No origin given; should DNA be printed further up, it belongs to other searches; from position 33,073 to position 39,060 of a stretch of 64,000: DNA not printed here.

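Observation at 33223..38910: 1895-aa orphan giant with a Cys-dense hydrophobic core and a LysM-like C-terminal module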

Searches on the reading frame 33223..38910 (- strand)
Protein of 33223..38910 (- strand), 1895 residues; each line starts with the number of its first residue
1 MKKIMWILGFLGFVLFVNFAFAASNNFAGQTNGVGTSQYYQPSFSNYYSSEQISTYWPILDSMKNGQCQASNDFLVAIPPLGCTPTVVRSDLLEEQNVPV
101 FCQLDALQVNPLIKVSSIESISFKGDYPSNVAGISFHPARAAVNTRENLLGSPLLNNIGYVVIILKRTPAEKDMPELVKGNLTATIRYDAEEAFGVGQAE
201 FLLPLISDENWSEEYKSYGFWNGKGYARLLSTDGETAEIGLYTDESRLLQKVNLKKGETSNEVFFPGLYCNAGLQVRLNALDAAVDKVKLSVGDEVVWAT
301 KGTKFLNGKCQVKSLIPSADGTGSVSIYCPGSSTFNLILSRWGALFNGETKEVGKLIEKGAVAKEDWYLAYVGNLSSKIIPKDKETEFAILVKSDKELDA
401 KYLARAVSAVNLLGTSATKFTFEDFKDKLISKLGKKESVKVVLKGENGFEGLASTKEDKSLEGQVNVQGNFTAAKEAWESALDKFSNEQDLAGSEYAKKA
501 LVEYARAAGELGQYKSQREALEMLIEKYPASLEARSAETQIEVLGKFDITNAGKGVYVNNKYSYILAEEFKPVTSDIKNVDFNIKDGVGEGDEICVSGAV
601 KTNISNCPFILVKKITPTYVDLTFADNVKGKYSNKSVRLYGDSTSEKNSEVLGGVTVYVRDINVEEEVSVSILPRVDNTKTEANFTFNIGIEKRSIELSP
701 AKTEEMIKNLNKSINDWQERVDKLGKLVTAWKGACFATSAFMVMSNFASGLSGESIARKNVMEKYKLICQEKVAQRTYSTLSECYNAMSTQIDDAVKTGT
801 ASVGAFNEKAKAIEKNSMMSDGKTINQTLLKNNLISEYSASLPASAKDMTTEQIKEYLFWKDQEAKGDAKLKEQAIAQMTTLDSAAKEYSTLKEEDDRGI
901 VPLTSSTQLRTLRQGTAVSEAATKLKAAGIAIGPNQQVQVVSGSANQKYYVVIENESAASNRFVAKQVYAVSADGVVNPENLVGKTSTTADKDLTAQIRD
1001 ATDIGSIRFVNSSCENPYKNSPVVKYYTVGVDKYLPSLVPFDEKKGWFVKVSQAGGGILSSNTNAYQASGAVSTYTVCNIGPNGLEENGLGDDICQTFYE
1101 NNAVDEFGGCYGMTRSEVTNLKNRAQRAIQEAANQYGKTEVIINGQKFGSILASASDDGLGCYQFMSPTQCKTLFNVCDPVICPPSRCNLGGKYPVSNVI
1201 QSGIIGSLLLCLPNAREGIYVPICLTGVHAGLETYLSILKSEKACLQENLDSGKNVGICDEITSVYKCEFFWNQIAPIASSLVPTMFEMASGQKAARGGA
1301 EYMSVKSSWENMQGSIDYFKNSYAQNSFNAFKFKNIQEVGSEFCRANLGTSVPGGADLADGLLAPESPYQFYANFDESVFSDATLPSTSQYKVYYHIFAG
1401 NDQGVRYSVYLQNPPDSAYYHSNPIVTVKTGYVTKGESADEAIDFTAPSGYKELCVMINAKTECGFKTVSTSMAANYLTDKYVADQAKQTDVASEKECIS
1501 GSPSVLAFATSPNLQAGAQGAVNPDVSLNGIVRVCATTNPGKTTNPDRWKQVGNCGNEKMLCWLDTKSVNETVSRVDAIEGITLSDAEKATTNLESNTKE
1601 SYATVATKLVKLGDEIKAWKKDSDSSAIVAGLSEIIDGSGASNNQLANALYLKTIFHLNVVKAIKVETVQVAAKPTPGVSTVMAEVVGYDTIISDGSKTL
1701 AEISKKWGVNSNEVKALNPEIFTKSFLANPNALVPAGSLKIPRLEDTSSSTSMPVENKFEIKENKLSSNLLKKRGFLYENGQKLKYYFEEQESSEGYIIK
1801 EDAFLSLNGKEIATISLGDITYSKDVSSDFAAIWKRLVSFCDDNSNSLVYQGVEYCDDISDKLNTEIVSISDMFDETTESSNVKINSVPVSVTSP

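Call 5: search_protein_families(library=pfam, proteins=[window:33223-38910:-], max_evalue=1)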
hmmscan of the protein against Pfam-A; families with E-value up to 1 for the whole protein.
window:33223-38910:- (1895 aa): 3 families
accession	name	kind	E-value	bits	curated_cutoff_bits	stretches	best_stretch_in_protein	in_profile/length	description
PF13174.12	TPR_6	-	0.008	17.2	26.3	1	500-531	2-33/33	Tetratricopeptide repeat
PF13428.12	TPR_14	-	0.023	15.8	23.5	1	500-535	3-38/44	Tetratricopeptide repeat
PF13432.12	TPR_16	-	0.12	13.3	32.7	1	468-530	10-63/65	Tetratricopeptide repeat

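Call 6: search_protein_families(library=ncbifam, proteins=[window:33223-38910:-], max_evalue=1)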
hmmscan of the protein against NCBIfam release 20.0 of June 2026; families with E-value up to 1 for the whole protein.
window:33223-38910:- (1895 aa): 3 families
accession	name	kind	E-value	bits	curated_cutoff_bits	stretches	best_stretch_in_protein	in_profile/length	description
TIGR02795.1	tol_pal_ybgF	equivalog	0.0054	17.3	90.1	1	468-540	52-118/119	tol-pal system protein YbgF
NF009927.1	PRK13388.1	exception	0.024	13.1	800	1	707-802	120-211/523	fatty-acid--CoA ligase FadD1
TIGR02899.1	spore_safA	subfamily_domain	0.031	14.2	67.85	1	1699-1742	6-43/44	SafA/ExsA family spore coat assembly protein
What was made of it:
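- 37273..37518 (-): TPR-like helical hairpins, aa ~465-546. Weak Pfam TPR_6/TPR_14 and TIGR02795 YbgF hits (calls 5, 6).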

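Call 10: find_homologous_proteins(query=window:33223-38910:-)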
Query window:33223-38910:- (1895 aa): 698 proteins with E <= 0.001 among 8000 candidates; the best 120 are listed.
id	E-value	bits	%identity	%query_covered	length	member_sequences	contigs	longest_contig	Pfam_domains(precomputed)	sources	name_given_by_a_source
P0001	0.0e+0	2619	69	89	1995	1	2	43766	-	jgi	jgi:hypothetical protein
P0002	0.0e+0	2378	62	92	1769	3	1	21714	-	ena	-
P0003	0.0e+0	2353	65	87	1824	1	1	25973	-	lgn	-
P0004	0.0e+0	1777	49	92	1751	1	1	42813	-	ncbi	-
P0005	0.0e+0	1595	47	87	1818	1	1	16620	-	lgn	-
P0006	0.0e+0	1390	43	87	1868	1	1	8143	-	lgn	-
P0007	0.0e+0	1378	43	84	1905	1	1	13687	-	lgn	-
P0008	0.0e+0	1373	42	87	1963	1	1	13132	-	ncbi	-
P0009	0.0e+0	1373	50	35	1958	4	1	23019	-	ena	-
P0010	0.0e+0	1369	42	87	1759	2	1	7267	-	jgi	jgi:uncharacterized protein YggU (UPF0235/DUF167 family)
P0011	0.0e+0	1366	42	86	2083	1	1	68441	-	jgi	jgi:hypothetical protein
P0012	0.0e+0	1365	42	87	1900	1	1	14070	-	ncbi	-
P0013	0.0e+0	1363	42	88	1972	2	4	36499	-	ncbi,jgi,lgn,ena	-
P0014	0.0e+0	1359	44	84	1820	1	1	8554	-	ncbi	-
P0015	0.0e+0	1346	50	34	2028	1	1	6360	-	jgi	-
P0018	0.0e+0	1323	41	88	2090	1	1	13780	PF07486.18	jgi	jgi:hypothetical protein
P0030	0.0e+0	1295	41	87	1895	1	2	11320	-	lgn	-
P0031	0.0e+0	1295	41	88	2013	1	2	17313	PF01464.26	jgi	-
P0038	0.0e+0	1280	42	55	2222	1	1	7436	PF01464.26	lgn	-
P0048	0.0e+0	1258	40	88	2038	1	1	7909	PF01464.26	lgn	-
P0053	0.0e+0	1251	40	64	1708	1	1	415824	-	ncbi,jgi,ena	ncbi:MAG: hypothetical protein WC548_00025 [Candidatus Pacearchaeota archaeon]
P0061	0.0e+0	1243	38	67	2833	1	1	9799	PF01464.26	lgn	-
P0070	0.0e+0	1228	39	89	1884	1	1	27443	PF01464.26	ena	-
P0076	0.0e+0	1225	39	90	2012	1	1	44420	PF01464.26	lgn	-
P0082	0.0e+0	1215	39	62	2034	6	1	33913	PF01464.26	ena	-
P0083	0.0e+0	1214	39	88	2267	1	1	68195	PF01464.26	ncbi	ncbi:MAG: lytic transglycosylase domain-containing protein [archaeon]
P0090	0.0e+0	1200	39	88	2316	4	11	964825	PF01464.26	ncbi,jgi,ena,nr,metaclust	ncbi:transglycosylase SLT domain-containing protein [Candidatus Pacearchaeota archaeon]|nr:transglyc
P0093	0.0e+0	1196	39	87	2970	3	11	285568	PF04748.19,PF01520.24,PF07759.18,PF01464.26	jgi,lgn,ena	-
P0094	0.0e+0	1193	39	88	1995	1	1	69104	PF01464.26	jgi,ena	-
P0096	0.0e+0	1191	39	63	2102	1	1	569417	PF01464.26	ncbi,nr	ncbi:transglycosylase SLT domain-containing protein [Methanococcoides sp. SA1]|nr:transglycosylase S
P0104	0.0e+0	1165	50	29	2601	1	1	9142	PF01464.26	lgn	-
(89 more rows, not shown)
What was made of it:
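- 33223..38910 (-): Giant gene, 1895 aa plus stop. At least 698 homologues (call 10).
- Checked: The whole-protein search gave 698 or more hits, and the top 120 all have E = 0 at 37-69% identity (call 10).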

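Call 11: search_solved_structures(query=window:33223-38910:-, max_evalue=1)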
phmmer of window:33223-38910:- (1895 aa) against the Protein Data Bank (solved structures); distinct sequences matched with E-value up to 1: 2.
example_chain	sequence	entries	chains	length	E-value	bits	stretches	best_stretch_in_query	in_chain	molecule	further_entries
3wmw_A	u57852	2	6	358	0.2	12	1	54-154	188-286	NAD dependent epimerase/dehydratase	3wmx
7eps_A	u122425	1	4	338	0.22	11.9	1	54-154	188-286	L-threonine 3-dehydrogenase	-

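Call 51: find_encoding_contigs(protein=P0053, flank=10000, max_places=2)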
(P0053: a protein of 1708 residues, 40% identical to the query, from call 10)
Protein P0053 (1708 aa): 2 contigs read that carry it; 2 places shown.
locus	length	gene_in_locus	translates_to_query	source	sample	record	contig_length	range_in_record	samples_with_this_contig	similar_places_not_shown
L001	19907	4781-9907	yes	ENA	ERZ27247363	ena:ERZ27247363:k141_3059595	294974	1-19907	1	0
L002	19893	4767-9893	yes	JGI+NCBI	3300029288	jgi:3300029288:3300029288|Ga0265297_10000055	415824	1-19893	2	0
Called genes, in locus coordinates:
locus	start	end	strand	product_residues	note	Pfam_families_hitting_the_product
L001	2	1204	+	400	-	?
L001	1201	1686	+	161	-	-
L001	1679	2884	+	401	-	PF11797:WxLIP_HBD (weak)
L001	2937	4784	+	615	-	-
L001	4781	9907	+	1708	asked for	-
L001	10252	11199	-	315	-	PF08271:Zn_Ribbon_TF, PF00382:TFIIB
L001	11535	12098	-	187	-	-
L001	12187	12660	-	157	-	-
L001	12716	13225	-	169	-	PF01841:Transglut_core (weak)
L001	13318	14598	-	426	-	PF00009:GTP_EFTU, PF01926:MMR_HSR1 (faint), PF03144:GTP_EFTU_D2, PF03143:GTP_EFTU_D3, PF22594:GTP-eEF1A_C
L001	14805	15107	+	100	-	PF00935:Ribosomal_L44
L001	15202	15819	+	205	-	PF01015:Ribosomal_S3Ae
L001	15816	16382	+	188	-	PF00334:NDK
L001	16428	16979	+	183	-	-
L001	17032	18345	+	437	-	PF07690:MFS_1, PF12832:MFS_1_like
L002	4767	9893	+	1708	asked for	-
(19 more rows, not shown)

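Call 52: find_encoding_contigs(protein=P0090, flank=10000, max_places=2)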
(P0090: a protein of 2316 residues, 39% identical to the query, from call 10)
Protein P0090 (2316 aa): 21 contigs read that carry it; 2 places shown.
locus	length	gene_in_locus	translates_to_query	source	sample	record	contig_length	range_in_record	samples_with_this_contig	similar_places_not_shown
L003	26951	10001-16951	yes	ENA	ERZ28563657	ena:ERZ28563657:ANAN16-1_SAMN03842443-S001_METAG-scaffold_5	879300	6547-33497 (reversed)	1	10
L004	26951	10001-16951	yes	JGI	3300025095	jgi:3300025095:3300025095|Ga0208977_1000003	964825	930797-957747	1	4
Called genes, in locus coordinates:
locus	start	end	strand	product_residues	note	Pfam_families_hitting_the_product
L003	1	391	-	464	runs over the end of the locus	PF02881:SRP54_N, PF00448:SRP54, PF01656:CbiA, PF02978:SRP_SPB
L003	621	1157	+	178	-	-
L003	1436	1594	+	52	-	-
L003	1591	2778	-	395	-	PF02881:SRP54_N (weak), PF06414:Zeta_toxin (weak), PF13245:AAA_19 (weak), PF00448:SRP54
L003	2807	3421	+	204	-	-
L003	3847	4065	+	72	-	-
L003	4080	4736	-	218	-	PF00406:ADK, PF13207:AAA_17, PF17213:Hydin_ADK (faint), PF05191:ADK_lid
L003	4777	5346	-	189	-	PF00334:NDK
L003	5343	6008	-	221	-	PF01015:Ribosomal_S3Ae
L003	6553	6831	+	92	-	-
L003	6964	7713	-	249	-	-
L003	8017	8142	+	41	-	-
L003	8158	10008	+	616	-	-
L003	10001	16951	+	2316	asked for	PF01464:SLT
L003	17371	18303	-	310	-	PF08271:Zn_Ribbon_TF, PF00382:TFIIB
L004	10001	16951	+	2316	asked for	PF01464:SLT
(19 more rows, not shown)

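Call 53: find_encoding_contigs(protein=P0004, flank=10000, max_places=2)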
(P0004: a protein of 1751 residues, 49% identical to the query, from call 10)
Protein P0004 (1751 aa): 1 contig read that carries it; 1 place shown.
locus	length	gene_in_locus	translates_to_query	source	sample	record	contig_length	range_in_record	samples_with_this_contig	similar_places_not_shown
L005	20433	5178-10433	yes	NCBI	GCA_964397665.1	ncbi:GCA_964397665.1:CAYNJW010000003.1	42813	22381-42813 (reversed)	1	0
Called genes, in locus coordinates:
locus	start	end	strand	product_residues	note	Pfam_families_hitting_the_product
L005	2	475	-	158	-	?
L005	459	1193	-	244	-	PF01015:Ribosomal_S3Ae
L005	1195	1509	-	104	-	-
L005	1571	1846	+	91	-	-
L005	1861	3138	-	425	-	PF16656:Pur_ac_phosph_N, PF00149:Metallophos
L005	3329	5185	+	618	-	-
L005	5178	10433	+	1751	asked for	-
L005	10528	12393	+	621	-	-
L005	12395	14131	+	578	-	-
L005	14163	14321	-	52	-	-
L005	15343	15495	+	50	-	-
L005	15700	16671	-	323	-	PF08271:Zn_Ribbon_TF, PF00382:TFIIB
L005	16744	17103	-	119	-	PF01201:Ribosomal_S8e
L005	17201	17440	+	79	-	PF14438:SM-ATX (weak), PF01423:LSM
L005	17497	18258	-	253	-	PF13528:Glyco_trans_1_3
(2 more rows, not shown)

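Call 60: search_protein_families(library=phrogs, proteins=[window:33223-38910:-], max_evalue=0.01)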
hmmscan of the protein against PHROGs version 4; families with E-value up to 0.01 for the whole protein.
window:33223-38910:- (1895 aa): 0 families

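Call 66: find_encoding_contigs(protein=P0001, flank=10000, max_places=3)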
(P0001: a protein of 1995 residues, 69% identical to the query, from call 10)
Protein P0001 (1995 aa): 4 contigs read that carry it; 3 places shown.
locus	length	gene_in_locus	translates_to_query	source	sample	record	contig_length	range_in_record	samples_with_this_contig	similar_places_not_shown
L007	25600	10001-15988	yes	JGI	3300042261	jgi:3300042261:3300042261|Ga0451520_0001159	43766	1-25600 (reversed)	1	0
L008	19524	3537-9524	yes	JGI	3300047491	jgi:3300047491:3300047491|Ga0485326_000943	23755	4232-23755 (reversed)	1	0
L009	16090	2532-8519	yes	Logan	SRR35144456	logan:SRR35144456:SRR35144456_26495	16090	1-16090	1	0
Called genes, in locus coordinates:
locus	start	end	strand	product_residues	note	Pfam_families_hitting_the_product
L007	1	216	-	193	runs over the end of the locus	-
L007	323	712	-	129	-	-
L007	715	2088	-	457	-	PF02881:SRP54_N, PF00448:SRP54, PF01656:CbiA, PF02978:SRP_SPB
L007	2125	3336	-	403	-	PF02881:SRP54_N, PF06414:Zeta_toxin (weak), PF00448:SRP54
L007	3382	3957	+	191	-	PF22090:Gins51_C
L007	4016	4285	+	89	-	-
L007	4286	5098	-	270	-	-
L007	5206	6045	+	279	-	-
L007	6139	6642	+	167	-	PF01909:NTP_transf_2 (weak), PF18765:Polbeta (weak)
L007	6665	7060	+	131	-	-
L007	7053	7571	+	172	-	-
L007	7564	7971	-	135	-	-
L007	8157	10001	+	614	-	-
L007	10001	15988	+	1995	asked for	-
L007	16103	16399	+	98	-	-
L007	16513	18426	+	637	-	-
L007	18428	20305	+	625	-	PF02494:HYR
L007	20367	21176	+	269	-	PF13481:AAA_25 (faint), PF03796:DnaB_C (weak), PF06745:ATPase, PF07088:GvpD_P-loop (faint)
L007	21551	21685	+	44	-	-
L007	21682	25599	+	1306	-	?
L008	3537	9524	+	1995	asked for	-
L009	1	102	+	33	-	?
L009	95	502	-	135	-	-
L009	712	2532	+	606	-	-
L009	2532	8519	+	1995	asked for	-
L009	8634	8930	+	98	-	-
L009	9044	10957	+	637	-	-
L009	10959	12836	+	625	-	PF02494:HYR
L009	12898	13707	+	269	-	PF13481:AAA_25 (faint), PF03796:DnaB_C (weak), PF06745:ATPase, PF07088:GvpD_P-loop (faint)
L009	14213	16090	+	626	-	?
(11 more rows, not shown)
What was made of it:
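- On Polymorphic toxin systems: Relatives L007-L009 do have an extra 98-aa gene there (call 66).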
